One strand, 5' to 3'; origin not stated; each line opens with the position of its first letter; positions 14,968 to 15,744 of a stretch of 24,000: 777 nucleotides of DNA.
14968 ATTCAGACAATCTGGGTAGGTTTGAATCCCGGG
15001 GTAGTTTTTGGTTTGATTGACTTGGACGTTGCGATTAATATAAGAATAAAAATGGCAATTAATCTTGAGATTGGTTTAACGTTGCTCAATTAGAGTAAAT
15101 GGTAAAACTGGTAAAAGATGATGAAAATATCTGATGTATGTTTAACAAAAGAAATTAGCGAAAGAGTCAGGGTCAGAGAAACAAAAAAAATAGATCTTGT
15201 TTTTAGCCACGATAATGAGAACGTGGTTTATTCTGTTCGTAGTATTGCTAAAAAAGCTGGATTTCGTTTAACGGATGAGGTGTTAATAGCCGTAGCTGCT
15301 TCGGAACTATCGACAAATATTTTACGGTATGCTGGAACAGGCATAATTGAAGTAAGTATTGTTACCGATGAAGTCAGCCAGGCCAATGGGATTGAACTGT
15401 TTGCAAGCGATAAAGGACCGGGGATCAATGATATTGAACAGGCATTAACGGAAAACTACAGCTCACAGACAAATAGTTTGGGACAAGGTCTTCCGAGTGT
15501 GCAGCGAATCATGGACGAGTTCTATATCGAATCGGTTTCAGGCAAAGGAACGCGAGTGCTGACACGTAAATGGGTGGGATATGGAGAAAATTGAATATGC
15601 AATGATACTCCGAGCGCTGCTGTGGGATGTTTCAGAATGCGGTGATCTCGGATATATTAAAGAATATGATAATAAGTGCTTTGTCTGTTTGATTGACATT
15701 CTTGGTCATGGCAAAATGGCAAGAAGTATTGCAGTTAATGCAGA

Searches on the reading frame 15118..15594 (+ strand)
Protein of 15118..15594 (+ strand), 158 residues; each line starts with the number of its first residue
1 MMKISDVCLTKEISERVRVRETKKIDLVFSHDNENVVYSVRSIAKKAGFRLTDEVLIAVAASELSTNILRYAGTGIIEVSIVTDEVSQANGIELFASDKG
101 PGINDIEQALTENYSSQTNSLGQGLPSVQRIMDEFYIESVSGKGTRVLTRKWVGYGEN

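Call 3: search_protein_families(library=pfam, proteins=[window:15118-15594:+], max_evalue=1)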
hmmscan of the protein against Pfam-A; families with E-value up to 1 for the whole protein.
window:15118-15594:+ (158 aa): 2 families
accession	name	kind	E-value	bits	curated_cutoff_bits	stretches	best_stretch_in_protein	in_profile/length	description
PF13581.12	HATPase_c_2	-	1e-08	35.7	27.4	1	40-149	11-125/127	Histidine kinase-like ATPase domain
PF02518.31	HATPase_c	-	1.4e-08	35.6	26.4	1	53-147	2-103/111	Histidine kinase-, DNA gyrase B-, and HSP90-like ATPase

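Call 47: find_related_loci(query=A2, collection=metagenome_contigs, flank=6000)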
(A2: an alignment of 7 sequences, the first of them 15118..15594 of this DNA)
Query A2 (158 aa) in metagenome_contigs; peptide patterns used: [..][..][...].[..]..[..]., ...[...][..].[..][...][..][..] (x = any residue, [..] = any of these).
600 stretches matched a pattern (row limit reached: there are more); 555 encode a relative of the query (tblastn E <= 1e-3); the best 80 are kept; 80 distinct loci.
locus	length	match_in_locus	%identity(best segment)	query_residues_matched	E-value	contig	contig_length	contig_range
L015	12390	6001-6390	56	21-152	1e-38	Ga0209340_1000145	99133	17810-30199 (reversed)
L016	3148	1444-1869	53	9-152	8e-40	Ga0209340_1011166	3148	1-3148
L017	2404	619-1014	51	18-152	1e-37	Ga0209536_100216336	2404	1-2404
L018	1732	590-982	53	23-155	2e-37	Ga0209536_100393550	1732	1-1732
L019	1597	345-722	50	24-152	6e-36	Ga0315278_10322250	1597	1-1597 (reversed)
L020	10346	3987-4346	53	31-153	8e-35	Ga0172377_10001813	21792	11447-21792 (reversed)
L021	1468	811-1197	49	25-155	1e-34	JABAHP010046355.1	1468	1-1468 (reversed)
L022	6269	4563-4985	45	14-155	3e-34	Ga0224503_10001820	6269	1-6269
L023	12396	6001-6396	43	18-152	4e-32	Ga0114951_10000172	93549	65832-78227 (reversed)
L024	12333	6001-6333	49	41-154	1e-31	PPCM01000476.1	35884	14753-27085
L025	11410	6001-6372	45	28-153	5e-31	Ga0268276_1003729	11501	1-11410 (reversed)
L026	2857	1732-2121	43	22-153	6e-31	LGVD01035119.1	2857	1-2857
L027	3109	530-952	41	3-152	1e-29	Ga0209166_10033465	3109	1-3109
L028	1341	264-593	46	41-153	2e-29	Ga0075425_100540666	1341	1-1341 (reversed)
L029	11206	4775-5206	41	5-152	6e-29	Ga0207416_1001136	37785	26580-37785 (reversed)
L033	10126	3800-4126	48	41-152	4e-28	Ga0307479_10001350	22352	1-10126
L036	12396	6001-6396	43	13-153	8e-28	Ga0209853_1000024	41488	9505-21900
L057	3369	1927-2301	42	25-152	5e-27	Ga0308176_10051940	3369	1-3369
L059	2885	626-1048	41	9-152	3e-27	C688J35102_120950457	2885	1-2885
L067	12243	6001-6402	37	10-152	1e-26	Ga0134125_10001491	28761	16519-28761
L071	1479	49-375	48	41-153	9e-27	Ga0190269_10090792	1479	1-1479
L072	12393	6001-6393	41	13-152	2e-26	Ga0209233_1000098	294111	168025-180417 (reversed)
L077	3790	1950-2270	47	44-153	2e-26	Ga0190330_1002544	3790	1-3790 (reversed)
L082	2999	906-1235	46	41-153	3e-26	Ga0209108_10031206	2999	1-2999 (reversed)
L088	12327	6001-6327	49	41-152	3e-26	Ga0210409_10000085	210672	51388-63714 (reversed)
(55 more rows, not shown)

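Call 54: search_protein_families(library=pfam, proteins=[L033:4740-5708:+, L033:5698-6330:+, L088:6938-7921:+, L036:7016-8596:+, L067:7072-8355:+, L072:6641-8554:+, L059:1053-2357:+, L082:1849-2997:+, L057:2380-3369:+, L071:369-1409:+], max_evalue=0.01)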
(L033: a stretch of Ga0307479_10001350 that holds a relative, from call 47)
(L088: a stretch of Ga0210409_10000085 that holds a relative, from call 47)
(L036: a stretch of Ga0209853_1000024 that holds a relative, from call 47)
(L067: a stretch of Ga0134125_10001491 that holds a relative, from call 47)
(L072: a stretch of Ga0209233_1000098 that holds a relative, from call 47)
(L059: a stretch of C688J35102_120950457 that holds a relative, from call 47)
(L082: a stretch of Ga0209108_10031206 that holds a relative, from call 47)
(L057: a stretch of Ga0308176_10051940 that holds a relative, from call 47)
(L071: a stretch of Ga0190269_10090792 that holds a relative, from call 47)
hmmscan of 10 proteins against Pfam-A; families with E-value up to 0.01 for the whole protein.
L033:4740-5708:+ (322 aa): 6 families
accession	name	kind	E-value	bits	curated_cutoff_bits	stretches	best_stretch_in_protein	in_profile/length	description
PF02518.31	HATPase_c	-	2.8e-18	66.8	26.4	1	223-317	3-110/111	Histidine kinase-, DNA gyrase B-, and HSP90-like ATPase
PF08673.15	RsbU_N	-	1.7e-12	47.8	25.5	1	20-99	2-75/75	Phosphoserine phosphatase RsbU, N-terminal domain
PF13581.12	HATPase_c_2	-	5.2e-07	30.1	27.4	1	228-311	34-124/127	Histidine kinase-like ATPase domain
PF07730.19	HisKA_3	-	5.9e-07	30.4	24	1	123-184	4-68/68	Histidine kinase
PF13589.12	HATPase_c_3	-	0.0054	17.2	25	0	228-275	5-52/137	Histidine kinase-, DNA gyrase B-, and HSP90-like ATPase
PF14501.12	HATPase_c_5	-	0.0054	17.1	22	0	224-302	4-90/102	GHKL domain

L033:5698-6330:+ (210 aa): 11 families
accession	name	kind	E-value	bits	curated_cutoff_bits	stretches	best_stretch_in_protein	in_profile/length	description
PF00072.30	Response_reg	-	1.1e-27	96.8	30.2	1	5-115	1-110/111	Response regulator receiver domain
PF00196.25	GerE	-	1.1e-19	70.2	23.5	1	147-202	2-57/57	Bacterial regulatory proteins, luxR family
PF08281.18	Sigma70_r4_2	-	5.1e-10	39.3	25.7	1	148-190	11-54/54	Sigma-70, region 4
PF13384.12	HTH_23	-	8.2e-07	29.1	24.6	1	153-186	8-41/50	Homeodomain-like domain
PF04545.22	Sigma70_r4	-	8.2e-06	25.7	24.1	1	148-190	5-48/50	Sigma-70, region 4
PF13518.12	HTH_28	-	1.8e-05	25.1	25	1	154-185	4-35/52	Helix-turn-helix domain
PF13551.12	HTH_29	-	0.00027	21.4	28.1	1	154-185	3-35/64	Winged helix-turn helix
PF14493.12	HTH_40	-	0.0036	18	27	1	153-191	3-44/89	Helix-turn-helix domain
PF13936.12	HTH_38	-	0.0036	17.5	27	0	148-178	5-36/44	Helix-turn-helix domain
PF02796.21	HTH_7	-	0.0042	17.6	23.8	0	153-178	12-37/45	Helix-turn-helix domain of resolvase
PF13542.12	HTH_Tnp_ISL3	-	0.0065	16.4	27.4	0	152-179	17-43/51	Helix-turn-helix domain of transposase family ISL3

L088:6938-7921:+ (327 aa): 4 families
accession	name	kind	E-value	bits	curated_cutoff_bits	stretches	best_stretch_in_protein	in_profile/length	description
PF02518.31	HATPase_c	-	1.9e-15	57.7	26.4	1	221-315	3-110/111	Histidine kinase-, DNA gyrase B-, and HSP90-like ATPase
PF08673.15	RsbU_N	-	8.4e-07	29.5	25.5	1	18-97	2-75/75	Phosphoserine phosphatase RsbU, N-terminal domain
PF07730.19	HisKA_3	-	1.6e-06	29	24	1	120-181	3-67/68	Histidine kinase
PF13581.12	HATPase_c_2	-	1.6e-06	28.6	27.4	1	227-299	35-115/127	Histidine kinase-like ATPase domain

L036:7016-8596:+ (526 aa): 5 families
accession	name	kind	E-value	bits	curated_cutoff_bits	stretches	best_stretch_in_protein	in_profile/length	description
PF02518.31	HATPase_c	-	9.2e-31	107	26.4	1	262-371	2-110/111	Histidine kinase-, DNA gyrase B-, and HSP90-like ATPase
PF00072.30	Response_reg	-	4.4e-21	75.6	30.2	1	397-509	1-110/111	Response regulator receiver domain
PF00512.31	HisKA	-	4.4e-20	71.9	26.9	1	149-214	1-66/66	His Kinase A (phospho-acceptor) domain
PF08673.15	RsbU_N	-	8.5e-11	42.3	25.5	1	12-90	2-75/75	Phosphoserine phosphatase RsbU, N-terminal domain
PF13581.12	HATPase_c_2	-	9.6e-07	29.3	27.4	1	265-351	31-113/127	Histidine kinase-like ATPase domain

L067:7072-8355:+ (427 aa): 1 family
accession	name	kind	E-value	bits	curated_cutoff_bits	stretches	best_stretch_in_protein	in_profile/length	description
PF01554.23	MatE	-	1.1e-53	181.7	24.9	2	228-387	1-160/161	MatE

L072:6641-8554:+ (637 aa): 4 families
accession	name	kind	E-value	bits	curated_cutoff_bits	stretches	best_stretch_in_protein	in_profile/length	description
PF00072.30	Response_reg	-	9.7e-20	71.2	30.2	1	520-626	1-109/111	Response regulator receiver domain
PF02518.31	HATPase_c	-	3.4e-19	69.8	26.4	1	380-495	2-109/111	Histidine kinase-, DNA gyrase B-, and HSP90-like ATPase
PF08673.15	RsbU_N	-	1e-09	38.9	25.5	1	141-217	3-74/75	Phosphoserine phosphatase RsbU, N-terminal domain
PF00512.31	HisKA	-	1.6e-07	31.7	26.9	1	275-335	4-63/66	His Kinase A (phospho-acceptor) domain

L059:1053-2357:+ (434 aa): 1 family
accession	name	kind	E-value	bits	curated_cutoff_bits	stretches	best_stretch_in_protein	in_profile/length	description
PF01740.26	STAS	-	2e-10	40.8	22.6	1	319-402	11-94/106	STAS domain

L082:1849-2997:+ (383 aa): 5 families
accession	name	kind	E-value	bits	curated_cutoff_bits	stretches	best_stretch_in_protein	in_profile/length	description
PF00512.31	HisKA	-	5.4e-13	49.2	26.9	1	248-312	3-64/66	His Kinase A (phospho-acceptor) domain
PF08448.16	PAS_4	-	9.5e-13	48.8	23.1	1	126-227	1-109/110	PAS fold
PF08673.15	RsbU_N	-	6.1e-10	39.6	25.5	1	11-89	2-74/75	Phosphoserine phosphatase RsbU, N-terminal domain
PF00989.32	PAS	-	5.4e-08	33.3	22.6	1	121-223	2-113/113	PAS fold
PF13426.13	PAS_9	-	2.9e-07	31.1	27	1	151-225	22-103/103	PAS domain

L057:2380-3369:+ (330 aa): 1 family
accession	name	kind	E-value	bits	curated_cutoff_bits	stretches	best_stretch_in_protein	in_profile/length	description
PF08673.15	RsbU_N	-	2.5e-09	37.6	25.5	1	199-273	2-74/75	Phosphoserine phosphatase RsbU, N-terminal domain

L071:369-1409:+ (346 aa): 2 families
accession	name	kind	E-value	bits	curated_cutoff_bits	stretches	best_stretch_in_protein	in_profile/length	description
PF07228.17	SpoIIE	-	8.7e-09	36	25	1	169-305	2-142/192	Stage II sporulation protein E (SpoIIE)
PF13581.12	HATPase_c_2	-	1.8e-06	28.4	27.4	1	18-133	3-123/127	Histidine kinase-like ATPase domain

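Call 64: search_dna_similar(query=window:15118-15594:+, collection=plasmids, mode=protein, max_evalue=1e-8, max_rows=40)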
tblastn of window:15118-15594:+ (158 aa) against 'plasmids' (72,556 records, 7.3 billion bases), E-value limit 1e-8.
Records with a match: 49; places in all: 76; records where one place covers at least 80% of the query: 7.
Best place of each record, by identity: <60% 49.
By first word of the organism name: Deinococcus 16; Streptomyces 9; Vibrio 4; Listeria 2; Stenotrophomonas 2; Variovorax 2; Paraburkholderia 2; Nonomuraea 1; Lysinibacillus 1; Halobaculum 1; and 9 more.
By predicted mobility (MOB-suite, as given by PLSDB): non-mobilizable 32; mobilizable 17.
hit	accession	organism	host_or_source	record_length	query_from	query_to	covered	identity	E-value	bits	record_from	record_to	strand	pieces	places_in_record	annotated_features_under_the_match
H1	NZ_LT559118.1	Nonomuraea gerenzanensis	-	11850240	8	152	92%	41.4%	6e-19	89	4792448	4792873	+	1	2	none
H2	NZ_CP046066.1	Vibrio sp. THAF191d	pure culture,Surface of a polyethylene ...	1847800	37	152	73%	48.3%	1e-20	94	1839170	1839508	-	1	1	none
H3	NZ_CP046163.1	Vibrio sp. THAF191c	pure culture,Surface of a polyethylene ...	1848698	37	152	73%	48.3%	1e-20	94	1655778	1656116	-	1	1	none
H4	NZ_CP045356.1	Vibrio sp. THAF64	pure culture,Surface of a sandy ...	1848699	37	152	73%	48.3%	1e-20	94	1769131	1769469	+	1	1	none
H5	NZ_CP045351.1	Vibrio aquimaris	pure culture,Non-filtered water from ...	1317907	19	153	85%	39.3%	2e-23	102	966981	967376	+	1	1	none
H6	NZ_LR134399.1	Listeria monocytogenes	Homo sapiens,Vein blood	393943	41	157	74%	45.0%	2e-18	88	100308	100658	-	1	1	anti-sigma regulatory factor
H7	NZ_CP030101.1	Listeria monocytogenes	Environment,water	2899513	41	157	74%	45.0%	4e-18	87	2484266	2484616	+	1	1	none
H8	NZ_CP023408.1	Streptomyces fungicidicus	Pig,cell culture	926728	40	154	73%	44.0%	7e-16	81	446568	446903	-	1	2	anti-sigma regulatory factor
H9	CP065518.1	Stenotrophomonas rhizophila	Kandelia candel (mangrove),cell culture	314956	41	153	72%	43.4%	1e-14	77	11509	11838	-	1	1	none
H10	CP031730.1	Stenotrophomonas rhizophila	Nusuttodinium aeruginosum,whole organism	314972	41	153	72%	43.4%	1e-14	77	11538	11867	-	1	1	anti-sigma regulatory factor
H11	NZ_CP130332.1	Lysinibacillus fusiformis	Winter wheat (Triticum ...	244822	41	153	72%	42.5%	6e-19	89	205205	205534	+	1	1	anti-sigma regulatory factor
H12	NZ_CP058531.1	Halobaculum halophilum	cell culture,sediment in salt lake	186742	39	156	75%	40.7%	6e-18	87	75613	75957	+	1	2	anti-sigma regulatory factor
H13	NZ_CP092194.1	Deinococcus sp. KNUC1210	Setaria viridis,cell ...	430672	17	152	86%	35.3%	6e-10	63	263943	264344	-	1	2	anti-sigma regulatory factor | STAS domain-containing protein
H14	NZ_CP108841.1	Streptomyces chartreusis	-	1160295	10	153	91%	32.6%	5e-13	72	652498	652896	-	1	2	none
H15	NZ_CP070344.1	Variovorax sp. PDNC026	cell culture,Plastic debris in ...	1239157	34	152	75%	39.3%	6e-16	81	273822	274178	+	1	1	none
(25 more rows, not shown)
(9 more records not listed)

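Call 65: get_annotated_region(hit=H5, flank=7000)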
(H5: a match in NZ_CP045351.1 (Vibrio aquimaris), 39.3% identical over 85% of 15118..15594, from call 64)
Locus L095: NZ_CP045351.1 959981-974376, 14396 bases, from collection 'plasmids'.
description: Vibrio aquimaris strain THAF100 plasmid pTHAF100_a, complete sequence
organism: Vibrio aquimaris (NCBI taxid 2587862)
taxonomy: Bacteria; Pseudomonadota; Gammaproteobacteria; Vibrionales; Vibrionaceae; Vibrio; Vibrio aquimaris
host: -; source: pure culture,Non-filtered water from the water column of tank 6 of a marine aquarium containing stony-coral ...; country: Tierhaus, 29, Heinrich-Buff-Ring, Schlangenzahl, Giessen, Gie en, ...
typing (MOB-suite, as given by PLSDB): non-mobilizable
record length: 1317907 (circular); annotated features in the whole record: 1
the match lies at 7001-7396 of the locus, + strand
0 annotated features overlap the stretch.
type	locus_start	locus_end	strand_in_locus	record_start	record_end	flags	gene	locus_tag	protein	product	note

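Call 66: get_annotated_region(hit=H2, flank=7000)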
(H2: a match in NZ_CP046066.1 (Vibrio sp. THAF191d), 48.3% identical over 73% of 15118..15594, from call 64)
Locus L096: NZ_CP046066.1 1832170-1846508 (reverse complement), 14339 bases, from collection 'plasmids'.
description: Vibrio sp. THAF191d plasmid pTHAF191d_b, complete sequence
organism: Vibrio sp. THAF191d (NCBI taxid 2661922)
taxonomy: Bacteria; Pseudomonadota; Gammaproteobacteria; Vibrionales; Vibrionaceae; Vibrio; Vibrio sp. THAF191d
host: -; source: pure culture,Surface of a polyethylene microplastic particle present in tank 6 of a marine aquarium ...; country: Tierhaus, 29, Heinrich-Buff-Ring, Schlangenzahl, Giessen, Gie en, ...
typing (MOB-suite, as given by PLSDB): non-mobilizable
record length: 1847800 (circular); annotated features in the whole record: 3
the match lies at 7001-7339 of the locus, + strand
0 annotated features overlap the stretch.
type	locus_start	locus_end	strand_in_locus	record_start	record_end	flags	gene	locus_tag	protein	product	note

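Call 70: search_protein_families(library=pfam, proteins=[L096:5582-6553:+, L096:7927-11100:+, L096:11081-12223:+, L095:5004-6581:+, L095:7977-10718:+, L095:10722-11741:+, L077:2283-3590:+, L025:7079-9889:+, L020:4340-7054:+, L023:6969-9026:+], max_evalue=0.001)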
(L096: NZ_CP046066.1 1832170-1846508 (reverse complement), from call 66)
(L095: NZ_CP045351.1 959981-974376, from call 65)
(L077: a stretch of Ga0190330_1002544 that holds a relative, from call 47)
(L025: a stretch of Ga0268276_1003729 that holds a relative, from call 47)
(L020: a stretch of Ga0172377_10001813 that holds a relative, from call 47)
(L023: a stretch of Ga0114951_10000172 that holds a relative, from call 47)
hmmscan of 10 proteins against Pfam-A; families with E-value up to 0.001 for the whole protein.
L096:5582-6553:+ (323 aa): 2 families
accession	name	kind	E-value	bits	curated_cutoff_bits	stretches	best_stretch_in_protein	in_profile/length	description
PF11563.14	Protoglobin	-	4.1e-29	102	25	1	31-178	6-154/158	Protoglobin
PF01740.26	STAS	-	4.6e-14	52.5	22.6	1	203-302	8-106/106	STAS domain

L096:7927-11100:+ (1057 aa): 7 families
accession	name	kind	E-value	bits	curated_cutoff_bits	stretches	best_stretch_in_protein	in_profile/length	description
PF00072.30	Response_reg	-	4.5e-46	156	30.2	2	696-812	1-110/111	Response regulator receiver domain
PF02518.31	HATPase_c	-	4.5e-31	108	26.4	1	412-525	1-108/111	Histidine kinase-, DNA gyrase B-, and HSP90-like ATPase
PF00512.31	HisKA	-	4.2e-21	75.2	26.9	1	301-365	2-66/66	His Kinase A (phospho-acceptor) domain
PF00989.32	PAS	-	5.4e-11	42.9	22.6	1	166-276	4-112/113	PAS fold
PF01627.28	Hpt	-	3.7e-10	40.3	24.6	1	876-949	2-78/84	Hpt domain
PF13426.13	PAS_9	-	5e-10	40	27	1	174-278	2-102/103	PAS domain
PF13188.13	PAS_8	-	9.6e-07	28.9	21.8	1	165-219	3-57/65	PAS domain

L096:11081-12223:+ (380 aa): 3 families
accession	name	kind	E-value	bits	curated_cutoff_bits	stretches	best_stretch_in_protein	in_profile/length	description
PF13487.12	HD_5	-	7.6e-31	107.6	27.2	1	167-343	6-169/170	HD domain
PF00072.30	Response_reg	-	1.1e-27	96.9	30.2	1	12-122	1-110/111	Response regulator receiver domain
PF01966.28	HD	-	1.4e-16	61.3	22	1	176-312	2-115/116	HD domain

L095:5004-6581:+ (525 aa): 11 families
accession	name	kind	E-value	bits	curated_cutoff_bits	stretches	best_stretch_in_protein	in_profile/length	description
PF08447.18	PAS_3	-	7.4e-49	164.4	25.6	3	41-126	3-89/89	PAS fold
PF08448.16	PAS_4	-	1.6e-38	131.8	23.1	3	273-377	7-109/110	PAS fold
PF13426.13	PAS_9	-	1.4e-36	125.3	27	3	158-253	10-103/103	PAS domain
PF00989.32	PAS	-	4.7e-20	72.1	22.6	2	275-373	15-113/113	PAS fold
PF01740.26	STAS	-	9.2e-13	48.3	22.6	1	401-488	7-94/106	STAS domain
PF08670.17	MEKHLA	-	1.8e-07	31.6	23.7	0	284-351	52-118/143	MEKHLA domain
PF13188.13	PAS_8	-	7.4e-07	29.3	21.8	0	277-317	17-55/65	PAS domain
PF22045.1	CmlS_C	-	8.5e-06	26.4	27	0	152-211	32-90/118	Chloramphenicol halogenase CmlS C-terminal domain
PF14731.12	Staphopain_pro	-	0.00013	22.5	27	0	193-290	25-123/169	Staphopain proregion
PF25474.1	TPR_TmcB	-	0.00035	20.9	27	0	304-386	26-110/125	TmcB, TPR repeats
PF22369.2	GLMA_2nd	-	0.00084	19.5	27.7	0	355-391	85-121/138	GLMA-like, second domain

L095:7977-10718:+ (913 aa): 4 families
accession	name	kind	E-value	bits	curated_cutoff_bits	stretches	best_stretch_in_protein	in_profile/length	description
PF00072.30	Response_reg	-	1.8e-49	167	30.2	2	579-689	1-109/111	Response regulator receiver domain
PF02518.31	HATPase_c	-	6.6e-30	104.2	26.4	1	292-404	1-107/111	Histidine kinase-, DNA gyrase B-, and HSP90-like ATPase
PF00512.31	HisKA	-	1.3e-20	73.7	26.9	1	180-245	1-66/66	His Kinase A (phospho-acceptor) domain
PF01627.28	Hpt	-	3.2e-11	43.8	24.6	1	745-825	2-82/84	Hpt domain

L095:10722-11741:+ (339 aa): 3 families
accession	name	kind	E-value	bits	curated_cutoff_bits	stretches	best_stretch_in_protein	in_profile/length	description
PF13487.12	HD_5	-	2.5e-32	112.4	27.2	1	163-312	20-170/170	HD domain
PF00072.30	Response_reg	-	5.4e-29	101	30.2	1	11-121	1-108/111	Response regulator receiver domain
PF01966.28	HD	-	1.9e-20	73.7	22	1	158-280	2-115/116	HD domain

L077:2283-3590:+ (435 aa): 4 families
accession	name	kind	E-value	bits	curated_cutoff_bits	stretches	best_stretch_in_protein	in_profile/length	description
PF02518.31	HATPase_c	-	2.4e-28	99.3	26.4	1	324-431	2-109/111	Histidine kinase-, DNA gyrase B-, and HSP90-like ATPase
PF00512.31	HisKA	-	2e-19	69.9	26.9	1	212-279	2-66/66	His Kinase A (phospho-acceptor) domain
PF13589.12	HATPase_c_3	-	6.6e-05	23.4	25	1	328-380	3-55/137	Histidine kinase-, DNA gyrase B-, and HSP90-like ATPase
PF13581.12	HATPase_c_2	-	7.4e-05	23.2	27.4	1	334-409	42-112/127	Histidine kinase-like ATPase domain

L025:7079-9889:+ (936 aa): 12 families
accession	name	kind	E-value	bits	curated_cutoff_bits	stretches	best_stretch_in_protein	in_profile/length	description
PF00072.30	Response_reg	-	8.5e-51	171.2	30.2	2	811-924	1-110/111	Response regulator receiver domain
PF02518.31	HATPase_c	-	2.4e-32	112.1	26.4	1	530-643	1-108/111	Histidine kinase-, DNA gyrase B-, and HSP90-like ATPase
PF13426.13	PAS_9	-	9.4e-32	109.8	27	2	177-271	4-103/103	PAS domain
PF00989.32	PAS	-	7.9e-24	84.3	22.6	2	166-269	3-113/113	PAS fold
PF00512.31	HisKA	-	1.8e-22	79.6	26.9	1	418-482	1-65/66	His Kinase A (phospho-acceptor) domain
PF08448.16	PAS_4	-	2.3e-18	66.9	23.1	2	170-273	1-109/110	PAS fold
PF08447.18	PAS_3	-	1.4e-14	54.5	25.6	2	188-266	3-89/89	PAS fold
PF13188.13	PAS_8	-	2.2e-13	50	21.8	2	286-334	3-48/65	PAS domain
PF24820.1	Diguanyl_cycl_sensor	-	7.3e-10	39.2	28.1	1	170-217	2-49/109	Diguanylate cyclase-like sensor domain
PF12860.13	PAS_7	-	1.8e-06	28.5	27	0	295-402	6-114/115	PAS fold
PF13596.12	PAS_10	-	9.4e-06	26.7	22.1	0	289-396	4-106/106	PAS domain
PF23198.2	PDE8A_N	-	0.00018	21.9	29.6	0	827-910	29-114/147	PDE8A-like, N-terminal domain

L020:4340-7054:+ (904 aa): 4 families
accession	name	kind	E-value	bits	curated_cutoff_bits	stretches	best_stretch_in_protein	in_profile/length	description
PF00072.30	Response_reg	-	3e-52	175.9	30.2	2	564-676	1-110/111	Response regulator receiver domain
PF02518.31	HATPase_c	-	1.7e-26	93.3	26.4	1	288-398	1-105/111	Histidine kinase-, DNA gyrase B-, and HSP90-like ATPase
PF00512.31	HisKA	-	2.9e-21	75.7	26.9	1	176-241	1-66/66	His Kinase A (phospho-acceptor) domain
PF01627.28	Hpt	-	1e-12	48.6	24.6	1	727-807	1-81/84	Hpt domain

L023:6969-9026:+ (685 aa): 8 families
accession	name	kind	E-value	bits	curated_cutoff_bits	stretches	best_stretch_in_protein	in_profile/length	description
PF00989.32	PAS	-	3.8e-29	101.4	22.6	2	304-418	3-113/113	PAS fold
PF08448.16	PAS_4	-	9e-27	93.9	23.1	2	182-290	1-108/110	PAS fold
PF13426.13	PAS_9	-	3.7e-26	91.8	27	2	313-420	3-103/103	PAS domain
PF07228.17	SpoIIE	-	6.9e-17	62.4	25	1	488-683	6-190/192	Stage II sporulation protein E (SpoIIE)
PF08447.18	PAS_3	-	1.9e-09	38.1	25.6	1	326-403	3-78/89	PAS fold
PF13188.13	PAS_8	-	4.4e-08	33.2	21.8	1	303-354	2-49/65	PAS domain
PF12860.13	PAS_7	-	6.6e-05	23.5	27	0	183-295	2-115/115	PAS fold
PF13596.12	PAS_10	-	0.00063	20.8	22.1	0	307-419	4-106/106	PAS domain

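Call 71: get_annotated_region(hit=H6, flank=3500)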
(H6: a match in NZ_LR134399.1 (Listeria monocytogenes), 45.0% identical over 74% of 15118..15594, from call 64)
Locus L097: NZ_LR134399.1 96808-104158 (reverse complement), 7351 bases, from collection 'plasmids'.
description: Listeria monocytogenes strain NCTC7974 plasmid 2, complete sequence
organism: Listeria monocytogenes (NCBI taxid 1639)
taxonomy: Bacteria; Bacillota; Bacilli; Bacillales; Listeriaceae; Listeria; Listeria monocytogenes
host: -; source: Homo sapiens,Vein blood; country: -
typing (MOB-suite, as given by PLSDB): non-mobilizable
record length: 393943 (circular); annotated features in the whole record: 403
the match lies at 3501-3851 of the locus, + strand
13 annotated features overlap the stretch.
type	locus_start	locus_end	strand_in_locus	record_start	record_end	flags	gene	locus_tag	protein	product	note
CDS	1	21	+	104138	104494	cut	acpS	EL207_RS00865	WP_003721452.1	holo-ACP synthase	GO:0008610 - lipid biosynthetic process [Evidence IEA]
CDS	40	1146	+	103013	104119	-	alr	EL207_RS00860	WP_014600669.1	alanine racemase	GO:0009252 - peptidoglycan biosynthetic process [Evidence IEA]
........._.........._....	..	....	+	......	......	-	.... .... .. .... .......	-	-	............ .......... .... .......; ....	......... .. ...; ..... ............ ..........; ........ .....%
CDS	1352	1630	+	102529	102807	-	-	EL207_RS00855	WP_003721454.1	CopG family ribbon-helix-helix protein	-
CDS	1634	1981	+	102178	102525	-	-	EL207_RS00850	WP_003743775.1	type II toxin-antitoxin system PemK/MazF family toxin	-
CDS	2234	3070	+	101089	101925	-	-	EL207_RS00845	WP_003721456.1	STAS domain-containing protein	-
CDS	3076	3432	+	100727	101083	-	-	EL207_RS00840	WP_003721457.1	STAS domain-containing protein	-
CDS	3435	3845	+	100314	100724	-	-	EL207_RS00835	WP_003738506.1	anti-sigma regulatory factor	-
CDS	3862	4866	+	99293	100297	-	-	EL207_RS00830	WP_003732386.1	PP2C family protein-serine/threonine phosphatase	-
CDS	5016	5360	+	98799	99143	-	rsbV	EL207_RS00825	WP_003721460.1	anti sigma b factor antagonist RsbV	-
CDS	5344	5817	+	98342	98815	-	rsbW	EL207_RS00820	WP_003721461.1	anti-sigma B factor RsbW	-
CDS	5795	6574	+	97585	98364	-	sigB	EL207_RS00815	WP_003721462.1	RNA polymerase sigma factor SigB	GO:0006352 - DNA-templated transcription initiation [Evidence IEA]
CDS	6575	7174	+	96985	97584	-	-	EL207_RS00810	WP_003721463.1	PP2C family serine/threonine-protein phosphatase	-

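Call 83: search_protein_families(library=ncbifam, proteins=[window:15118-15594:+, L096:7927-8400:+, L095:8049-8530:+], max_evalue=0.1)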
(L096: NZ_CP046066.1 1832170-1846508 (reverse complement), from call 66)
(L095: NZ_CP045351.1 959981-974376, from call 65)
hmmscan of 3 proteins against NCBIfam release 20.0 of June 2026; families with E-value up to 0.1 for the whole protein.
window:15118-15594:+ (158 aa): 7 families
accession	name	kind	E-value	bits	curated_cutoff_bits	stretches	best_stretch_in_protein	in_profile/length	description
TIGR01925.2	spIIAB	equivalog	1.4e-12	47.7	135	1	39-151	20-134/137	anti-sigma F factor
NF003144.0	PRK04069.1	equivalog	0.0027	17.1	145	1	39-152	25-142/161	anti-sigma B factor RsbW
NF012015.1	PRK15471.1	equivalog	0.0053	15.8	267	1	55-146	40-130/325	LPS O-antigen chain length determinant protein WzzB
NF008025.0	PRK10755.1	equivalog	0.011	14.5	314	1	52-132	249-330/362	two-component system sensor histidine kinase PmrB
NF041832.1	near_NosP_CTERM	subfamily_domain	0.02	14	400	1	52-144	116-216/370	NahK/ErcS family hybrid sensor histidine kinase/response regulator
NF012226.0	AdeS_HK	equivalog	0.037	13.2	500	1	35-105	233-294/353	two-component sensor histidine kinase AdeS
NF041045.1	RsbA_anti_sig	subfamily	0.053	12.7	210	1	29-146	187-297/303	anti-sigma factor RsbA family regulatory protein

L096:7927-8400:+ (158 aa): 0 families

L095:8049-8530:+ (160 aa): 0 families
